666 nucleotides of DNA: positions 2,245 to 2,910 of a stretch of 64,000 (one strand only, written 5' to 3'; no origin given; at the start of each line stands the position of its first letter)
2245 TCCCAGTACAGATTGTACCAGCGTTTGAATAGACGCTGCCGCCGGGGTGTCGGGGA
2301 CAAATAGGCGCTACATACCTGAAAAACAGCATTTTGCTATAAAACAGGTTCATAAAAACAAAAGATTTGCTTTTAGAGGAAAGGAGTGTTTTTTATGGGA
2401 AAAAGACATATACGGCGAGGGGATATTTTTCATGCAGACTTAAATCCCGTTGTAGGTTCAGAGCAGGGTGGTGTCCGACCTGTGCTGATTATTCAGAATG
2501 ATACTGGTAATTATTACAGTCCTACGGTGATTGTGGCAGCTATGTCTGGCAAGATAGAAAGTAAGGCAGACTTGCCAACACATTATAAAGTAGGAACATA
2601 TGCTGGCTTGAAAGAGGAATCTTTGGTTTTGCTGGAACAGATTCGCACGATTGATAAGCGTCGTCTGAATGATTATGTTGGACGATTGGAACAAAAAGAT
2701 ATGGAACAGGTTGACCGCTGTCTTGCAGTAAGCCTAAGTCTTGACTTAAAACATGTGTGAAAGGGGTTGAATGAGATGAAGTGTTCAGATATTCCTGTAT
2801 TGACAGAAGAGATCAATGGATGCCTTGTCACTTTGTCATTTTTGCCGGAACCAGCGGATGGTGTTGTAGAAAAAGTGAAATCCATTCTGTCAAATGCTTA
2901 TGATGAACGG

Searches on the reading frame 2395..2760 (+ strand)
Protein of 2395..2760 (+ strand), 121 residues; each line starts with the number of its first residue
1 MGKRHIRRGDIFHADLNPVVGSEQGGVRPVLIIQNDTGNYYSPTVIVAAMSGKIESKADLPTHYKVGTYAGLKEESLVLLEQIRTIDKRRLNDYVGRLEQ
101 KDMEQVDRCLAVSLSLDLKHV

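Call 7: search_protein_families(library=pfam, proteins=[window:2395-2760:+], max_evalue=0.01)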
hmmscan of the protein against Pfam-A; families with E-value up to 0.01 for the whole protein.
window:2395-2760:+ (121 aa): 1 family
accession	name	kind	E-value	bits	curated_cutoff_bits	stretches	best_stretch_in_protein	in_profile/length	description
PF02452.23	PemK_toxin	-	4.6e-34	117.4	23.1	1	7-113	1-108/109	PemK-like, MazF-like toxin of type II toxin-antitoxin system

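Call 13: find_encoding_contigs(protein=window:2395-2760:+, flank=4000, max_places=10)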
Protein window:2395-2760:+ (121 aa): 22 contigs read that carry it; 9 places shown.
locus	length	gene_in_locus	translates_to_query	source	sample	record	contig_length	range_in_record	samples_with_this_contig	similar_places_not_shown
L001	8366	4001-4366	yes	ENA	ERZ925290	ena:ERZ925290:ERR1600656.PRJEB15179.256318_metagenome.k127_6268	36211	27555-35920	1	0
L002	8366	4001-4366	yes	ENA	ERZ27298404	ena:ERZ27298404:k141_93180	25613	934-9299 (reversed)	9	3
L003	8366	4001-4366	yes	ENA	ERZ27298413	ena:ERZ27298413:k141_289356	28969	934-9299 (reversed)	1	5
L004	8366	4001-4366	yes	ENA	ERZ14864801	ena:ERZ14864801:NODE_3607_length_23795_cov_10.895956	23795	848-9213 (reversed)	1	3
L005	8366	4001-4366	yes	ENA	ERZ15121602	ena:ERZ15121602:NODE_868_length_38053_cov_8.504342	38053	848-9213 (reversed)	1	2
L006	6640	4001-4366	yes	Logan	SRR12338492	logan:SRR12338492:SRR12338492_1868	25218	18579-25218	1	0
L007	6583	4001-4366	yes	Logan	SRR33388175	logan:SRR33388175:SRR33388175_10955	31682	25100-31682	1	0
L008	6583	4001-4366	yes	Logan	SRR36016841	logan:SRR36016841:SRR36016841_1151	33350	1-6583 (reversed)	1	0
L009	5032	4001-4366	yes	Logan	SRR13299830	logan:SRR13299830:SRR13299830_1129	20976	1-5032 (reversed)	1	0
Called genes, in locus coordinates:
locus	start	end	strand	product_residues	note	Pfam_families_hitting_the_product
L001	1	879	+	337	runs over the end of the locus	-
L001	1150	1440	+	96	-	-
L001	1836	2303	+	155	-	PF01797:Y1_Tnp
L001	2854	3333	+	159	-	PF08281:Sigma70_r4_2, PF04545:Sigma70_r4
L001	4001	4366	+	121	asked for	PF02452:PemK_toxin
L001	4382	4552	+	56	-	-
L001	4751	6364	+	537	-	PF00239:Resolvase, PF07508:Recombinase (weak), PF13408:Zn_ribbon_recom (weak)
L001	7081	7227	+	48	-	-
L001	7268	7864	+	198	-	-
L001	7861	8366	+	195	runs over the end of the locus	-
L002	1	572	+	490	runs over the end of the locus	-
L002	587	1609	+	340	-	-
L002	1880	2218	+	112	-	-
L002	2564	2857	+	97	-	-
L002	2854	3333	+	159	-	PF08281:Sigma70_r4_2, PF04545:Sigma70_r4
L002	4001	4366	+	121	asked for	PF02452:PemK_toxin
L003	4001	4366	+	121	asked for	PF02452:PemK_toxin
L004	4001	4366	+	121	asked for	PF02452:PemK_toxin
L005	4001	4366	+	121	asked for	PF02452:PemK_toxin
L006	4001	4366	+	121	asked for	PF02452:PemK_toxin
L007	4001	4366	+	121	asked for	PF02452:PemK_toxin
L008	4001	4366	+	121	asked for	PF02452:PemK_toxin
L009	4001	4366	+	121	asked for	PF02452:PemK_toxin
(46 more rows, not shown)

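Call 14: find_homologous_proteins(query=window:2395-2760:+, max_evalue=1e-10)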
Query window:2395-2760:+ (121 aa): 7997 proteins with E <= 1e-10 among 8000 candidates; the best 120 are listed.
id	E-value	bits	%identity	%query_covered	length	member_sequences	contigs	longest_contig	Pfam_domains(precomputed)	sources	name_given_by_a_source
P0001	1.0e-72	259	99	100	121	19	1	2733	PF02452.24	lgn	-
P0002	6.0e-66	238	92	98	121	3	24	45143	PF02452.24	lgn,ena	-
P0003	5.2e-64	231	89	100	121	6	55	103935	PF02452.24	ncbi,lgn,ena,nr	ncbi:MAG: type II toxin-antitoxin system PemK/MazF family toxin [Eubacterium sp.]|nr:type II toxin-a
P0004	5.2e-64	231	89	100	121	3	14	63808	PF02452.24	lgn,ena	-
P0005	8.9e-55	202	78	100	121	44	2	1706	PF02452.24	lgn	-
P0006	2.1e-53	197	82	96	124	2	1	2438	PF02452.24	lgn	-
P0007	2.2e-53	197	77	98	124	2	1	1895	PF02452.24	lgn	-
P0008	1.8e-52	194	80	92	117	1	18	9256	PF02452.24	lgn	-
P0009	1.9e-52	194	79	100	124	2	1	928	PF02452.24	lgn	-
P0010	3.4e-52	193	79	92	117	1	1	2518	PF02452.24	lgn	-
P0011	5.0e-52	193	80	92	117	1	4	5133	PF02452.24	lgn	-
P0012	5.3e-52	193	74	97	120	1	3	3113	PF02452.24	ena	-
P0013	8.1e-52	192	79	96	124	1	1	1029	PF02452.24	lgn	-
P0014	1.3e-51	192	74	97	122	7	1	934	PF02452.24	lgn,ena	-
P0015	1.9e-51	191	78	92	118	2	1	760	PF02452.24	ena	-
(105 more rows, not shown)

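Call 16: find_related_loci(query=A1, collection=genome_contigs, flank=3000)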
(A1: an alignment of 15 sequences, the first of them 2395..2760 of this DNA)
Query A1 (121 aa) in genome_contigs; peptide patterns used: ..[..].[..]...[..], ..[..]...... (x = any residue, [..] = any of these).
600 stretches matched a pattern (row limit reached: there are more); 599 encode a relative of the query (tblastn E <= 1e-3); the best 80 are kept; 80 distinct loci.
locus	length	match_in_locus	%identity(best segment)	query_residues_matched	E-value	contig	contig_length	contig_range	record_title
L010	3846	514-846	77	6-116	3e-56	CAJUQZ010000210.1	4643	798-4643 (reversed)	MAG TPA_asm: uncultured Lachnospiraceae bacterium isolate MGBC166178 genome assembly, contig: MGBC166178.210, whole geno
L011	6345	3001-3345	60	3-117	8e-45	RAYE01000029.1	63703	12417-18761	Bacterium D16-51 strain D16-51 Scaffold28_1, whole genome shotgun sequence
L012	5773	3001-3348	61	3-118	7e-45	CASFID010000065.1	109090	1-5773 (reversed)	uncultured Eubacteriales bacterium isolate SI.A79.metabat-bins.144 genome assembly, contig: SI.A79.metabat-bins.144.fa_k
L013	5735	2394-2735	62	3-116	8e-45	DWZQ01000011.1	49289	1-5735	MAG TPA_asm: Candidatus Agathobaculum intestinipullorum isolate ChiBcec16-9926 ChiBcec16__C33847_L49289_SAMN08010103, wh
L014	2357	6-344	59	6-118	2e-44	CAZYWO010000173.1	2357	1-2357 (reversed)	MAG TPA_asm: uncultured Oscillospiraceae bacterium isolate SRP222994_co1_241 genome assembly, contig: NODE_77307_length_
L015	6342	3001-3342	59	3-116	4e-44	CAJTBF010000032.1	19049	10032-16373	Lachnospiraceae bacterium isolate 4.RL94.Fmh genome assembly, contig: MGBC000003.32, whole genome shotgun sequence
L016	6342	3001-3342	56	3-116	8e-44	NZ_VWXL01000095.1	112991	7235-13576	Caproicibacter fermentans strain EA1 CAFE_95, whole genome shotgun sequence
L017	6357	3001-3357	58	1-119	3e-43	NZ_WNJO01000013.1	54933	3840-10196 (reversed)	Secundilactobacillus folii strain CRM56-3 13, whole genome shotgun sequence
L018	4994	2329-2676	56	1-117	3e-42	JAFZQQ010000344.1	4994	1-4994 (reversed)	MAG: Oscillospiraceae bacterium isolate RGIG8009 Water_buffalos_Rumen-1__c988228, whole genome shotgun sequence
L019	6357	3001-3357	58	1-119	3e-42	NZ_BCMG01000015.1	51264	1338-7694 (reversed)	Secundilactobacillus silagei JCM 19001 strain IWT126, whole genome shotgun sequence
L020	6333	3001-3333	61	6-116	3e-42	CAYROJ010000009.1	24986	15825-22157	MAG TPA_asm: uncultured Oscillospiraceae bacterium isolate SRP350583_co2_5 genome assembly, contig: NODE_2733_length_249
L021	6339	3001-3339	60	5-117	5e-42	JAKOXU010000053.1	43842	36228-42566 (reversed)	MAG: Bacillota bacterium isolate JPNG_metabat.97 k201_375244, whole genome shotgun sequence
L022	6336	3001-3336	63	5-116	8e-42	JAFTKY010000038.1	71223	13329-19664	MAG: Clostridia bacterium isolate RGIG3913 Roe_deer_Cecum-2__c234778, whole genome shotgun sequence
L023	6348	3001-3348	60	6-121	7e-42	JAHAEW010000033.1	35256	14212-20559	MAG: Clostridiales bacterium isolate L3_058_000G1_dasL3_058_000G1_concoct_79_sub L3_058_000G1_scaffold_1609, whole genom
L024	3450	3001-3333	61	6-116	5e-42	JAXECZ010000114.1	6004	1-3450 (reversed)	MAG: Faecousia sp. isolate SUG2899 k141_3834993, whole genome shotgun sequence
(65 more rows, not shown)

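Call 20: find_related_loci(query=A1, collection=metagenome_contigs, flank=2500)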
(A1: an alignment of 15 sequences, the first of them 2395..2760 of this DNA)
Query A1 (121 aa) in metagenome_contigs; peptide patterns used: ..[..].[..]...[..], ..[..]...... (x = any residue, [..] = any of these).
600 stretches matched a pattern (row limit reached: there are more); 597 encode a relative of the query (tblastn E <= 1e-3); the best 80 are kept; 80 distinct loci.
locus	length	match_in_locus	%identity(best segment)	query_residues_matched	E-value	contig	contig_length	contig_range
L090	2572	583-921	78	4-116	5e-57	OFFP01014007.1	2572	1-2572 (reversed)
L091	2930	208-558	58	3-119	4e-45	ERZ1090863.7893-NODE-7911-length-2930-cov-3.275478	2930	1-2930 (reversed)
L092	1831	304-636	64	6-116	6e-46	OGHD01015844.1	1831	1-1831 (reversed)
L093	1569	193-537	61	3-117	5e-46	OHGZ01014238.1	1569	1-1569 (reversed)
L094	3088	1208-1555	63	6-121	4e-44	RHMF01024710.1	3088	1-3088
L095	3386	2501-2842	59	3-116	5e-44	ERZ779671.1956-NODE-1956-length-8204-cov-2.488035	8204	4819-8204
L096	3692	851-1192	61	4-117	2e-43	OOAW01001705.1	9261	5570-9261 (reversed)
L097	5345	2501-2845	59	3-117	2e-43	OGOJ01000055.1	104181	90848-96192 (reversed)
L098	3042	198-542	57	3-117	2e-43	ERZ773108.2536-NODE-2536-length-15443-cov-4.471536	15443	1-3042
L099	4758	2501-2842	59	3-116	3e-43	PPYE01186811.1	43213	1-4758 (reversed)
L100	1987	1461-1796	62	3-116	1e-43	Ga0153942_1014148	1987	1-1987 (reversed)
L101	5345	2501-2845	56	3-117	2e-42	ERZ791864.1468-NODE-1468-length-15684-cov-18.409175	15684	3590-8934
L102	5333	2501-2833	63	6-116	1e-42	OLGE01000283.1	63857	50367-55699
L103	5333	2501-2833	62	6-116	1e-42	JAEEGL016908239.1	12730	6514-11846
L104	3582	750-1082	62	6-116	2e-42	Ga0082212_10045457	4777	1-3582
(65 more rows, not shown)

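Call 21: find_related_loci(query=A1, collection=viral_contigs, flank=2500)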
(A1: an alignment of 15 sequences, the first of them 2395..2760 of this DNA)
Query A1 (121 aa) in viral_contigs; peptide patterns used: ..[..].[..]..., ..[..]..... (x = any residue, [..] = any of these).
217 stretches matched a pattern; 198 encode a relative of the query (tblastn E <= 1e-3); the best 80 are kept; 80 distinct loci.
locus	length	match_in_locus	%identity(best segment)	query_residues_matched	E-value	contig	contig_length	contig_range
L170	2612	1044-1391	57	3-118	1e-45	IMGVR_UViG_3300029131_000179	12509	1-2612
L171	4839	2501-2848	57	3-118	1e-45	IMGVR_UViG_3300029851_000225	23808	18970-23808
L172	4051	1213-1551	59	4-116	1e-44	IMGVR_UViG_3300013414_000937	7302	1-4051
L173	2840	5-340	61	6-117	3e-44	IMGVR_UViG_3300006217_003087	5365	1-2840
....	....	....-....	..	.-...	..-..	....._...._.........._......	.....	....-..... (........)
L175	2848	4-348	57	3-117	8e-44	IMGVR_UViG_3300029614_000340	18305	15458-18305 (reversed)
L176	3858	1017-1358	58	3-116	2e-43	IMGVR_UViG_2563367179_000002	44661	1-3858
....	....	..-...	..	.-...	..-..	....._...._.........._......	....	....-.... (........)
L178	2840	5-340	60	6-117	1e-42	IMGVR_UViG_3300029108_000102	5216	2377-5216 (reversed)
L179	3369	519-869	59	3-121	3e-42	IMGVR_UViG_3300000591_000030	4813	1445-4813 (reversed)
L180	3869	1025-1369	56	3-117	7e-42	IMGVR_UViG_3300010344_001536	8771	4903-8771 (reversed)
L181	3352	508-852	55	1-116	9e-42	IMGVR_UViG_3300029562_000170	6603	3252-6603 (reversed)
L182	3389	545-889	56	3-117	7e-42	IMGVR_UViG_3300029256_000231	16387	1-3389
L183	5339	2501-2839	55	3-116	1e-41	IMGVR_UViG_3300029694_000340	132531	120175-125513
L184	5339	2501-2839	61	3-116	3e-41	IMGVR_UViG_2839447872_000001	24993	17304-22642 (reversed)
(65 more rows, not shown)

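Call 57: search_solved_structures(query=window:2395-2760:+, max_evalue=0.00001, show_alignments=2)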
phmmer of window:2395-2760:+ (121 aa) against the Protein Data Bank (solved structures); distinct sequences matched with E-value up to 0.00001: 16.
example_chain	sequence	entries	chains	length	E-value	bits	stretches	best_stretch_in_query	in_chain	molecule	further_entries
4mdx_A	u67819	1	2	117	5.6e-36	126.5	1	6-116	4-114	mRNA interferase EndoA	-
1ne8_A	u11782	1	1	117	6e-36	126.4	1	6-116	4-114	conserved hypothetical protein YDCE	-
4me7_A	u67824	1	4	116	6.1e-36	126.4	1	6-116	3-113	mRNA interferase EndoA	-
4hke_A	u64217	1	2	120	1.3e-35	125.3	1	6-116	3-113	Addiction module toxin component PemK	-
7bxy_A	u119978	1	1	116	1.6e-35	125.1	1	6-116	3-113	mRNA interferase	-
2mf2_A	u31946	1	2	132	1.7e-35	124.9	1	5-117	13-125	mRNA interferase MazF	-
4mzm_A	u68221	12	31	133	1.8e-35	124.9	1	5-117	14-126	mRNA interferase MazF | MazF mRNA interferase | Endoribonuclease MazF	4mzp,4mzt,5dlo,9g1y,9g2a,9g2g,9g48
4of1_A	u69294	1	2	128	2.7e-35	124.3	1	6-117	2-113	mRNA interferase MazF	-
5hk3_A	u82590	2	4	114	1.6e-10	44.5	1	6-112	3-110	Endoribonuclease MazF6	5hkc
8zws_A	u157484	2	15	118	2.9e-10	43.6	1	6-112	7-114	Endoribonuclease MazF6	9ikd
5hk0_A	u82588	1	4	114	2.9e-10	43.6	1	6-112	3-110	Endoribonuclease MazF6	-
6kyt_A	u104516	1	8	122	2e-09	41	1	5-115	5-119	Endoribonuclease MazF9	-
6kys_A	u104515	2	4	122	2.6e-09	40.6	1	6-115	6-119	Endoribonuclease MazF9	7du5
5hjz_A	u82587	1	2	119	2.6e-09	40.5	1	6-115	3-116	Endoribonuclease MazF9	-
6l29_A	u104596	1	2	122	6.7e-07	32.8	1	6-115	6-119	mRNA interferase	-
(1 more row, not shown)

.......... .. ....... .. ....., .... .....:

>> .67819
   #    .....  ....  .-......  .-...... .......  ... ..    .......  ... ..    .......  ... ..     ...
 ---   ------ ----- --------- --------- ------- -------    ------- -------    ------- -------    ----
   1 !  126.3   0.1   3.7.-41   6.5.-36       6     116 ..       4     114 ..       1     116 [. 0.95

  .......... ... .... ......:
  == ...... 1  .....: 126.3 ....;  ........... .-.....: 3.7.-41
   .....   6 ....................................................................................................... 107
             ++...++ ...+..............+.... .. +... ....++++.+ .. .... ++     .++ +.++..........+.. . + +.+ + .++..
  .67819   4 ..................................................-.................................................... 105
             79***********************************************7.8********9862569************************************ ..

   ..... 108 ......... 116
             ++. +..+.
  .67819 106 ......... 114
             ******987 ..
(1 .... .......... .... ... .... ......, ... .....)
